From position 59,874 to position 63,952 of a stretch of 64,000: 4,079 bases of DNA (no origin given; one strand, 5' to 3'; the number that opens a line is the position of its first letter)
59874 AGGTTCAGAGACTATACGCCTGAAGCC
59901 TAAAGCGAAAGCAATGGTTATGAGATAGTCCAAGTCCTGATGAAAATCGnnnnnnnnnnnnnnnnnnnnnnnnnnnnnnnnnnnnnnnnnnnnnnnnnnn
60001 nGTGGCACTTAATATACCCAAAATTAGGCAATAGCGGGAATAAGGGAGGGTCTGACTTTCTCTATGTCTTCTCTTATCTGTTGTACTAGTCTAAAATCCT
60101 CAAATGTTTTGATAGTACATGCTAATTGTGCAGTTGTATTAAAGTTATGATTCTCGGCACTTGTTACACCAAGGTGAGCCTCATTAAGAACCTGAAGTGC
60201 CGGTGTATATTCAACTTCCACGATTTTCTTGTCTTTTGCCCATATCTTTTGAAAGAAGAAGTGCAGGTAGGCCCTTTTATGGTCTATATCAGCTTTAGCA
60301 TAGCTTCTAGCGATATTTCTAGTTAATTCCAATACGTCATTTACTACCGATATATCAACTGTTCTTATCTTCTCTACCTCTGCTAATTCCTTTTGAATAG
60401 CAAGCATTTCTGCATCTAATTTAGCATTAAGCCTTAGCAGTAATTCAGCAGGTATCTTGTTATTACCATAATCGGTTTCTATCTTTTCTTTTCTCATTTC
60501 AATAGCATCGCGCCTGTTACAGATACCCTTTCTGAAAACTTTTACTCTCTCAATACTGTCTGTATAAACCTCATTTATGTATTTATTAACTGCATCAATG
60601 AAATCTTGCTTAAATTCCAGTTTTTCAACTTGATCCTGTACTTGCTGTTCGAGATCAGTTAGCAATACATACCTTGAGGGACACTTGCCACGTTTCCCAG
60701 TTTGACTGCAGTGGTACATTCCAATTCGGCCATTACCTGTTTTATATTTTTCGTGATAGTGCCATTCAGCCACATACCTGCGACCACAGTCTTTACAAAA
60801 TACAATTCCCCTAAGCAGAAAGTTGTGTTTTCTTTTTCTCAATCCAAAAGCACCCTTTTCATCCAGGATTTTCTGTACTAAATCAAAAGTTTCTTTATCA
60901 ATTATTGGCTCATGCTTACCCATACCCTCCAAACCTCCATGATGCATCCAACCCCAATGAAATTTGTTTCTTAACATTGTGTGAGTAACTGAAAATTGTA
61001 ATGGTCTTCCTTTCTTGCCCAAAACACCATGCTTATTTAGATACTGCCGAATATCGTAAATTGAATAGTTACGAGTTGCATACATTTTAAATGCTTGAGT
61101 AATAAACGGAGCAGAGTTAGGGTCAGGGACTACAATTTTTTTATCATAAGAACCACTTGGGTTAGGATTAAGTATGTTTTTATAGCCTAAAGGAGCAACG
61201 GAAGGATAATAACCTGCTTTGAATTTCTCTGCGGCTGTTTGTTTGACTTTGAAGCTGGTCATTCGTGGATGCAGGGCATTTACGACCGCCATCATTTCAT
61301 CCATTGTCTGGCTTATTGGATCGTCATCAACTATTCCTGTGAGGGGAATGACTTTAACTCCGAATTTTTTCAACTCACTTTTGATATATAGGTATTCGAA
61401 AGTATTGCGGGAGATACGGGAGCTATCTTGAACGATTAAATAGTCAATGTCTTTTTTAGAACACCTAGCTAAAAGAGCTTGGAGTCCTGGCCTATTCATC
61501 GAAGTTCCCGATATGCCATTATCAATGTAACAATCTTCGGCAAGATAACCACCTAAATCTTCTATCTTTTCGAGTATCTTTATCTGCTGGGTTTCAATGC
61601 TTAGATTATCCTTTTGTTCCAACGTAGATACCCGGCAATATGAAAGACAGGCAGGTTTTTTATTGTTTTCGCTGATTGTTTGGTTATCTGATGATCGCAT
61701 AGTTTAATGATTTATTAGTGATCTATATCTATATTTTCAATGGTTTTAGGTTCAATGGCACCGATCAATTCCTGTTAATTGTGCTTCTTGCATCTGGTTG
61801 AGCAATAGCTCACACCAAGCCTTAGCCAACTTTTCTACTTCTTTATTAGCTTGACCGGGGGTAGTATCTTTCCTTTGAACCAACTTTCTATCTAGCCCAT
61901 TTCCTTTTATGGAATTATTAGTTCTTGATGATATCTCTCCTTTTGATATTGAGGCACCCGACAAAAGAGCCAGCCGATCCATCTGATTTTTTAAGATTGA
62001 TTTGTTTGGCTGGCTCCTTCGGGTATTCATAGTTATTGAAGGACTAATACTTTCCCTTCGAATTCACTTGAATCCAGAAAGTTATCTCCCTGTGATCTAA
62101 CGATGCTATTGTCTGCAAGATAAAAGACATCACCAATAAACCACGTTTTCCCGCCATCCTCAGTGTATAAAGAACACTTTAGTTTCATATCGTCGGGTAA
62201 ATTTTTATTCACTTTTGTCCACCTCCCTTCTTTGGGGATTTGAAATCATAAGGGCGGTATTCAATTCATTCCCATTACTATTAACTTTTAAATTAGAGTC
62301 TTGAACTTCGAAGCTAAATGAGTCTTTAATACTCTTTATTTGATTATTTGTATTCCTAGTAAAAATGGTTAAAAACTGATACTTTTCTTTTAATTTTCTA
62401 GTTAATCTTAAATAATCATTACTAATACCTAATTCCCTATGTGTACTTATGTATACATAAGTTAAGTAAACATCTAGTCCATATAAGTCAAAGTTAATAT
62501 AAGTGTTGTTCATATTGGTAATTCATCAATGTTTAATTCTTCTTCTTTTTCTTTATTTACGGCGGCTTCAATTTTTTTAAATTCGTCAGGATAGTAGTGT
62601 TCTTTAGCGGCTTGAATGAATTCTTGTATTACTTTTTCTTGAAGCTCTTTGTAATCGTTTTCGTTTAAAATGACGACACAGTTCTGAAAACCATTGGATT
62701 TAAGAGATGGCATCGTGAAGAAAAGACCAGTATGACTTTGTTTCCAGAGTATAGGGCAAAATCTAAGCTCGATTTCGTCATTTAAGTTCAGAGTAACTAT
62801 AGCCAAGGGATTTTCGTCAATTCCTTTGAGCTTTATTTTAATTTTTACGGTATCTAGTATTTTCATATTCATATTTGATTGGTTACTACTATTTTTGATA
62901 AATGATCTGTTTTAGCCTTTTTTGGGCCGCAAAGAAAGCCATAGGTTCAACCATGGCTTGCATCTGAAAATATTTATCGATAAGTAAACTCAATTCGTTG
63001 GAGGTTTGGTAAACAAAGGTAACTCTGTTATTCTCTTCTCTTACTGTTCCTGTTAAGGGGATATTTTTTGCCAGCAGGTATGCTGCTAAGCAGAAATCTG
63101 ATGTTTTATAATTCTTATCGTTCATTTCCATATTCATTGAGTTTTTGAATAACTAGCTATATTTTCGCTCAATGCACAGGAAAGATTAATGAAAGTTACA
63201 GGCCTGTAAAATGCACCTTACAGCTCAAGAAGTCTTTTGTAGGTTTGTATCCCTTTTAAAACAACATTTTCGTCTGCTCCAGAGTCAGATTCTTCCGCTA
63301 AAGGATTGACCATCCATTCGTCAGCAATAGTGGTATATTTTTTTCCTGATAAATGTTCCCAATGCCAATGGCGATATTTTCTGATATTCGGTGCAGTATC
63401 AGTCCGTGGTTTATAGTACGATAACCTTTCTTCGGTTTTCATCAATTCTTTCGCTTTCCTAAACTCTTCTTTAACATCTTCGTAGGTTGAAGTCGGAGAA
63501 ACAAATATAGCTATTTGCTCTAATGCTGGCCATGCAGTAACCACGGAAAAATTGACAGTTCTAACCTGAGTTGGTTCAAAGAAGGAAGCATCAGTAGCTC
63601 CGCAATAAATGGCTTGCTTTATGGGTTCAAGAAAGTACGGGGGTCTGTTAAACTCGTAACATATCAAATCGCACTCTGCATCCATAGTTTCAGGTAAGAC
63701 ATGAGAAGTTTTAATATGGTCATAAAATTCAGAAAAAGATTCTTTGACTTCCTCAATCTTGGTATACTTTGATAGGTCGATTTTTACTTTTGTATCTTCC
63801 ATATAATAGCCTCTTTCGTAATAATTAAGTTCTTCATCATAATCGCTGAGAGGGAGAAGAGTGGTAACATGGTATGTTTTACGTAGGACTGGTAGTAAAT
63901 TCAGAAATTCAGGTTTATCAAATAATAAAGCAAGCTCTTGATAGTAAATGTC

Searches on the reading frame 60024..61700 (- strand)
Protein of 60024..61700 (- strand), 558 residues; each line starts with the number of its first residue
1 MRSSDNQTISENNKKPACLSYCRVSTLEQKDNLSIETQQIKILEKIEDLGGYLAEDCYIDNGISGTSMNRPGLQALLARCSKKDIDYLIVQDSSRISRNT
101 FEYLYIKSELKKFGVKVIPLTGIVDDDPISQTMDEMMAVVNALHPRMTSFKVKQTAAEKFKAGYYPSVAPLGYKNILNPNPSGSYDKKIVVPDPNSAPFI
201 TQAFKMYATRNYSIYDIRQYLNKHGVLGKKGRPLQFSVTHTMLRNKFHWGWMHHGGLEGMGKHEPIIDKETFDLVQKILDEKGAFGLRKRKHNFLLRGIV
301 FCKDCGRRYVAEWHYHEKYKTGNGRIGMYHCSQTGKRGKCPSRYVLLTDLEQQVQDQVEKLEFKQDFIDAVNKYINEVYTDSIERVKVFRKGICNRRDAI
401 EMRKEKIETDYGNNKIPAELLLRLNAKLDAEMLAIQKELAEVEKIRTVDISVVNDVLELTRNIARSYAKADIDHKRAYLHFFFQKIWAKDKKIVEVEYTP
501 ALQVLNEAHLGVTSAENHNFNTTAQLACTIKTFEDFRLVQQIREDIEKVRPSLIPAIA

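Call 18: search_protein_families(library=pfam, proteins=[window:60024-61700:-], max_evalue=0.001)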
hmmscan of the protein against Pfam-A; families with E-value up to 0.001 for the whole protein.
window:60024-61700:- (558 aa): 3 families
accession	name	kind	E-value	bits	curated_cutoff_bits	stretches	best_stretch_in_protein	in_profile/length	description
PF00239.26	Resolvase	-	1.3e-26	93.8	23.3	1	20-163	3-143/145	Resolvase, N terminal domain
PF07508.19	Recombinase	-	4.4e-15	56.2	21.1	1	194-282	1-102/102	Recombinase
PF13408.12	Zn_ribbon_recom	-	2.5e-10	41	25.3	1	295-358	1-57/58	Recombinase zinc beta ribbon domain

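Call 77: find_encoding_contigs(protein=window:60024-61700:-, flank=10000, max_places=1)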
Protein window:60024-61700:- (558 aa): 8 contigs read that carry it; 1 place shown.
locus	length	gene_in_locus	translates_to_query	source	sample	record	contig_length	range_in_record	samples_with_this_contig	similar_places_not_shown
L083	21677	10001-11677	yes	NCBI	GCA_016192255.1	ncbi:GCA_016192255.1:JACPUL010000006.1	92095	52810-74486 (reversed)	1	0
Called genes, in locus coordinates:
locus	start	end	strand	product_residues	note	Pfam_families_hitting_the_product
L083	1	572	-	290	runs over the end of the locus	PF01939:NucS_C (faint)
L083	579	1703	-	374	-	PF18742:DpnII-MboI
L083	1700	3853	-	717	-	PF02171:Piwi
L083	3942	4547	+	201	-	PF01726:LexA_DNA_bind, PF00717:Peptidase_S24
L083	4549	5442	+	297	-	PF02086:MethyltransfD12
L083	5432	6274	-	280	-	PF24739:DUF7690, PF24736:DUF7687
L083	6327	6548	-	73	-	PF13560:HTH_31 (weak), PF12844:HTH_19, PF01381:HTH_3, PF13443:HTH_26 (weak)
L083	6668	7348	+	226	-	-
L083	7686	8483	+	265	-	-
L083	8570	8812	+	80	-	PF18903:DUF5659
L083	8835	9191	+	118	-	PF04026:SpoVG (weak)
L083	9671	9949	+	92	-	-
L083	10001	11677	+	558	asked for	PF00239:Resolvase, PF07508:Recombinase, PF13408:Zn_ribbon_recom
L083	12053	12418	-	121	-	PF05635:23S_rRNA_IVP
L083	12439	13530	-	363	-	PF03979:Sigma70_r1_1, PF00140:Sigma70_r1_2, PF04542:Sigma70_r2, PF04539:Sigma70_r3, PF04545:Sigma70_r4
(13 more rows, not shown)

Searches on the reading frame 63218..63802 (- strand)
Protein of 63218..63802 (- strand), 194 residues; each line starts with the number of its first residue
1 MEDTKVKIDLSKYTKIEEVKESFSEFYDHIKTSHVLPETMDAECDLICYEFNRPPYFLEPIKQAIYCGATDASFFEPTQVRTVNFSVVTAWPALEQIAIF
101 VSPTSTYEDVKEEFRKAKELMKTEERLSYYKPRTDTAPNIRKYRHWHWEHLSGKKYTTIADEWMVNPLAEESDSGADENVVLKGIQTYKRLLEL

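Call 76: find_encoding_contigs(protein=window:63218-63802:-, flank=10000, max_places=2)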
Protein window:63218-63802:- (194 aa): no gene with exactly this product is on record in the collection.
